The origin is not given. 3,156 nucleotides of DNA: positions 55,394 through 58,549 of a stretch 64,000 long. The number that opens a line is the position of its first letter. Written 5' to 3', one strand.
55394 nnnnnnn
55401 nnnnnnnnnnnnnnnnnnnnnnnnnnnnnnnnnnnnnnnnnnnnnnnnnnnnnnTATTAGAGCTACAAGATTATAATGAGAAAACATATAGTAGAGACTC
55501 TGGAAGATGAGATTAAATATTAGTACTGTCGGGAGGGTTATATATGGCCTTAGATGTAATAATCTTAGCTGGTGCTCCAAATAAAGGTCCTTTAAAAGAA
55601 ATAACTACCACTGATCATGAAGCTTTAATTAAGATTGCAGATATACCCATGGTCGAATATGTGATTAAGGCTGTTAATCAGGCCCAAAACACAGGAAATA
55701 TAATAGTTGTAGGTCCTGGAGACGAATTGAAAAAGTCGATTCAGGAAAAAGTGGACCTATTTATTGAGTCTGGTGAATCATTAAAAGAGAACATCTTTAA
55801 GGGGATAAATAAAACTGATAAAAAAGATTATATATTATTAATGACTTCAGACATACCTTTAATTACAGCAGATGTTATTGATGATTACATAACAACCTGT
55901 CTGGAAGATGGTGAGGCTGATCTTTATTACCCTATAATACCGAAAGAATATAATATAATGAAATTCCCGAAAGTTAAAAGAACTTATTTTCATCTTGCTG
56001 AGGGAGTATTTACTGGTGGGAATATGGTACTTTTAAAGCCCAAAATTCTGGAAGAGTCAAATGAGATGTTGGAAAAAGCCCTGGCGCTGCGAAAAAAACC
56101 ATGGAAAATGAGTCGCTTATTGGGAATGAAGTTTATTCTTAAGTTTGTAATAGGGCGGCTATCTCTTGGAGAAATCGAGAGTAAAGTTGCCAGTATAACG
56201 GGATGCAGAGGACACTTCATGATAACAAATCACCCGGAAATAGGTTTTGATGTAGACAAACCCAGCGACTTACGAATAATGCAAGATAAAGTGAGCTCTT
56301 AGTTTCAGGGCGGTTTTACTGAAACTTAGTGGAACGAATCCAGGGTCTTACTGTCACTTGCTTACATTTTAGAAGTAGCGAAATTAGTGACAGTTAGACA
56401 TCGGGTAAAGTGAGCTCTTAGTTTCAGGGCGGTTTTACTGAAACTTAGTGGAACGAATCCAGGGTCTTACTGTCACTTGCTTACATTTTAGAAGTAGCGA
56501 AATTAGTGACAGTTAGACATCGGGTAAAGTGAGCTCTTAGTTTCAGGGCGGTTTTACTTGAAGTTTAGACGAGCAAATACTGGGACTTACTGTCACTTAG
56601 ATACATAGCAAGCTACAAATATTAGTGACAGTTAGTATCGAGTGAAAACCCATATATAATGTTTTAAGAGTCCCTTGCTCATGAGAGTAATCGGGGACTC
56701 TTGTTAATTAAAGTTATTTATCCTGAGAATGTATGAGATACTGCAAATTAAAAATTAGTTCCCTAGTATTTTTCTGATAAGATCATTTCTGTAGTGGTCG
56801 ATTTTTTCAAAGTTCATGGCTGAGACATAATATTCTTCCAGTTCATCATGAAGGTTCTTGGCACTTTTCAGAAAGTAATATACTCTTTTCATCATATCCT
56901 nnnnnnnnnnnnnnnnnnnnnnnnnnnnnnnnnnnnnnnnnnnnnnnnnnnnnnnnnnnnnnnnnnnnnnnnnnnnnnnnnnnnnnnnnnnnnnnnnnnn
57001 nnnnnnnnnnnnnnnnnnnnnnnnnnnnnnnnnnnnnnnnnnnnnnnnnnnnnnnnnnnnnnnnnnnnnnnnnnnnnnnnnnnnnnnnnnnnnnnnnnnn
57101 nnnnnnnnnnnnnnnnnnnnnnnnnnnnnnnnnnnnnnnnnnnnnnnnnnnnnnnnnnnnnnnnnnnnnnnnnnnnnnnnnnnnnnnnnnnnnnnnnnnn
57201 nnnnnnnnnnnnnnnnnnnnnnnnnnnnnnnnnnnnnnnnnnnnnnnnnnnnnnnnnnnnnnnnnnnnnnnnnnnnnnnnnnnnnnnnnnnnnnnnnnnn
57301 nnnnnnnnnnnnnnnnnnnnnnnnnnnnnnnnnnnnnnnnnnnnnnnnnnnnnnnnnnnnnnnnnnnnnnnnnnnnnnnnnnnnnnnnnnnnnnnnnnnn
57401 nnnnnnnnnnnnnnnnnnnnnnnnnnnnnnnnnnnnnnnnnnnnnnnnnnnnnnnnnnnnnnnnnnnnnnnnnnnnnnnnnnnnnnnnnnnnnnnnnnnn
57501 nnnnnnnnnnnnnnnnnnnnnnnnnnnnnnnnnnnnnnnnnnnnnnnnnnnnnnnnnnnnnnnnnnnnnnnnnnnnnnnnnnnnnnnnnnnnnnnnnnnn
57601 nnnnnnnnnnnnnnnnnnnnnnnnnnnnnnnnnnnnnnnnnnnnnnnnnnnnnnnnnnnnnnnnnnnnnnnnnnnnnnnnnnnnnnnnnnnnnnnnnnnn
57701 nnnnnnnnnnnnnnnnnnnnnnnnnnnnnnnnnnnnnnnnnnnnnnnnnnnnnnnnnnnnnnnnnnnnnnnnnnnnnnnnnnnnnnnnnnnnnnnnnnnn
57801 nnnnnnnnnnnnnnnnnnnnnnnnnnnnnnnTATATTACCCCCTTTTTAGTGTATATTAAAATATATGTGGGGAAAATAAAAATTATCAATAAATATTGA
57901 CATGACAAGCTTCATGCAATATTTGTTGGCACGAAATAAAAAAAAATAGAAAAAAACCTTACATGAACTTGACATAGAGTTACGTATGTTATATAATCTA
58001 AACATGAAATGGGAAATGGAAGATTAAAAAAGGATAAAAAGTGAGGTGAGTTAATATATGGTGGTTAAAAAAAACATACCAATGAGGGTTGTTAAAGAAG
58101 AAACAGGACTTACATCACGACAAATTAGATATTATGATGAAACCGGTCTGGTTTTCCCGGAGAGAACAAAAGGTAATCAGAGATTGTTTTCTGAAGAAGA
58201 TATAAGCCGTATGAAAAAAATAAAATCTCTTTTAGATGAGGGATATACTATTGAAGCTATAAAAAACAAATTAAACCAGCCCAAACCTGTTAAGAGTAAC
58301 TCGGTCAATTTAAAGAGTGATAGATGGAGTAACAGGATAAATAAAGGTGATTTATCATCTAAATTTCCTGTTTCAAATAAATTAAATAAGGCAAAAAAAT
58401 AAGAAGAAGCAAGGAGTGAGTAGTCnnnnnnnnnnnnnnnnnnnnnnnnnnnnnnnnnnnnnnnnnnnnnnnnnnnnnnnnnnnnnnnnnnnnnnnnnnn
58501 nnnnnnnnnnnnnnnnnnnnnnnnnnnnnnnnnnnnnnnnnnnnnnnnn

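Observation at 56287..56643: Three tandem 119-bp structured repeats that start inside the stop-codon region of a nucleotidyltransferase gene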

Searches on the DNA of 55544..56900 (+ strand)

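Call 5: search_rna_families(source=window, start=56100, end=56900, threshold=evalue, max_evalue=10, show_alignments=3)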
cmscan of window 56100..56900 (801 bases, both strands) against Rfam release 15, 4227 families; matches with E-value up to 10: 3.
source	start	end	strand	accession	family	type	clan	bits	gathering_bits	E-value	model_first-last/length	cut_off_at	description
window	56583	56637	-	RF00909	mir-883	Gene; miRNA;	-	15.2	85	7.4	1-77/77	no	mir-883 microRNA precursor family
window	56831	56899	-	RF01133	sR3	Gene; snRNA; snoRNA; CD-box;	-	13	41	1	1-55/55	no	Small nucleolar RNA sR3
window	56290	56574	+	RF02041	HOTTIP_2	Gene; lncRNA;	-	6.3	80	4.1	1-374/374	no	HOXA transcript at the distal tip, conserved region 2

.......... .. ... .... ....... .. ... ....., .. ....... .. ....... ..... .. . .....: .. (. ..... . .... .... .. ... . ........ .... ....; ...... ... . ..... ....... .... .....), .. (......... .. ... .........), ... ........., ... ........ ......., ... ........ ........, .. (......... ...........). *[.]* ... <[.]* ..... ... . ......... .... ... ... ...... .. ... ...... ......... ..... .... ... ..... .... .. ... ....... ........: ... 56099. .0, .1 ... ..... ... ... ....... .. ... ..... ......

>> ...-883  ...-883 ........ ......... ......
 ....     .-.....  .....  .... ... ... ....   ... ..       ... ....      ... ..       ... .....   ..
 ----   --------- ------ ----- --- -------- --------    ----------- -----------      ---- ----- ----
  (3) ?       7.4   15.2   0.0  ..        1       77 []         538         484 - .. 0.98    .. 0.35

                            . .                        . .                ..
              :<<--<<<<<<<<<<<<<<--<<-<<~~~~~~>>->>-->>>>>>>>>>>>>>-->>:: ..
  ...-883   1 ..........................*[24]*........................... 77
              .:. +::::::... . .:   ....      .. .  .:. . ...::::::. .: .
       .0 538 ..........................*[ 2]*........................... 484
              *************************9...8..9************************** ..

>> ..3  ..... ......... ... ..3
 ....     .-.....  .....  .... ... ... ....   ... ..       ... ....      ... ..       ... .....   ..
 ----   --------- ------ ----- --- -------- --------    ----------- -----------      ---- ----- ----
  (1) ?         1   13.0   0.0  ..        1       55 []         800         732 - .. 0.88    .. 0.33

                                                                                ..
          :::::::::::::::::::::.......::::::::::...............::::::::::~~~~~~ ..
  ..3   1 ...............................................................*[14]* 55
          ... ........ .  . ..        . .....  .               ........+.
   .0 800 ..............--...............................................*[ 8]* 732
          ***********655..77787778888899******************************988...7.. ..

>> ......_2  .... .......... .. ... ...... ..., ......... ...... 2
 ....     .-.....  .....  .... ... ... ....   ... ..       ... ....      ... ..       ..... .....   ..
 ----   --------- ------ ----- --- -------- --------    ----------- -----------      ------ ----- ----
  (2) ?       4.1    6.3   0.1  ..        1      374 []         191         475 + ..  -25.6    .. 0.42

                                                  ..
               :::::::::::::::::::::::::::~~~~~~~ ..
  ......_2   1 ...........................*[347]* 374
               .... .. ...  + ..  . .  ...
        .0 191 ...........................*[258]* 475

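Call 32: search_rna_families(sources=[L008, L010, L012, L014, L015, L017, L011, L019, L020, L027, L001], threshold=gathering, show_alignments=3)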
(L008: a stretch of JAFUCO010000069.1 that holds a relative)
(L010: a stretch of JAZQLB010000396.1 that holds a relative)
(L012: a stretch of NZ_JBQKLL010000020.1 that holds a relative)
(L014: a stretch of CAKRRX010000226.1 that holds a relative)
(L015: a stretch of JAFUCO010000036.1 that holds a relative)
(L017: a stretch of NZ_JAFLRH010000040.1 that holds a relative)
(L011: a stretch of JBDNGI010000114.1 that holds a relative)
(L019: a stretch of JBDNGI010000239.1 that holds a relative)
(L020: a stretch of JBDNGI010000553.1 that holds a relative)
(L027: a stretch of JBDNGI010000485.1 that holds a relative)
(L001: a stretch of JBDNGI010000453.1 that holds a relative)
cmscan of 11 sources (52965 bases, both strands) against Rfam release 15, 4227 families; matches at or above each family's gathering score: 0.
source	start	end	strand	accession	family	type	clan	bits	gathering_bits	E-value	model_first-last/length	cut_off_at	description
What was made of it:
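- On Any curated RNA family (Rfam 15): 0 hits in 11 loci that carry family members (call 32).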

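Call 58: search_dna_similar(query=window:56287-56648:+, collection=plasmids, mode=distant, max_evalue=0.01)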
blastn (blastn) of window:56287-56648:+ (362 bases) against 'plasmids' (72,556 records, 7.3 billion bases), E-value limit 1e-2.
No match.

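Call 59: search_dna_similar(query=window:56287-56648:+, collection=phages, mode=distant, max_evalue=0.01)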
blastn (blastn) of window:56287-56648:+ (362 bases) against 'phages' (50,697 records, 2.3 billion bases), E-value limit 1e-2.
No match.
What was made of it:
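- Tried and rejected: blastn of the array against plasmids and phages gave no match (calls 58, 59).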

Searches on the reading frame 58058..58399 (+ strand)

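Call 13: search_protein_families(library=pfam, proteins=[window:58058-58399:+])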
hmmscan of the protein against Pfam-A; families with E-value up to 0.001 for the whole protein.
window:58058-58399:+ (114 aa): 2 families
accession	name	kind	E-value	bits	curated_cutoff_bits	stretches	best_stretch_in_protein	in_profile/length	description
PF13411.12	MerR_1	-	3.1e-21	75.7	21.6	1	10-74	4-68/69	MerR HTH family regulatory protein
PF00376.29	MerR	-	4.7e-10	39.5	28.2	1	12-44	5-38/38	MerR family regulatory protein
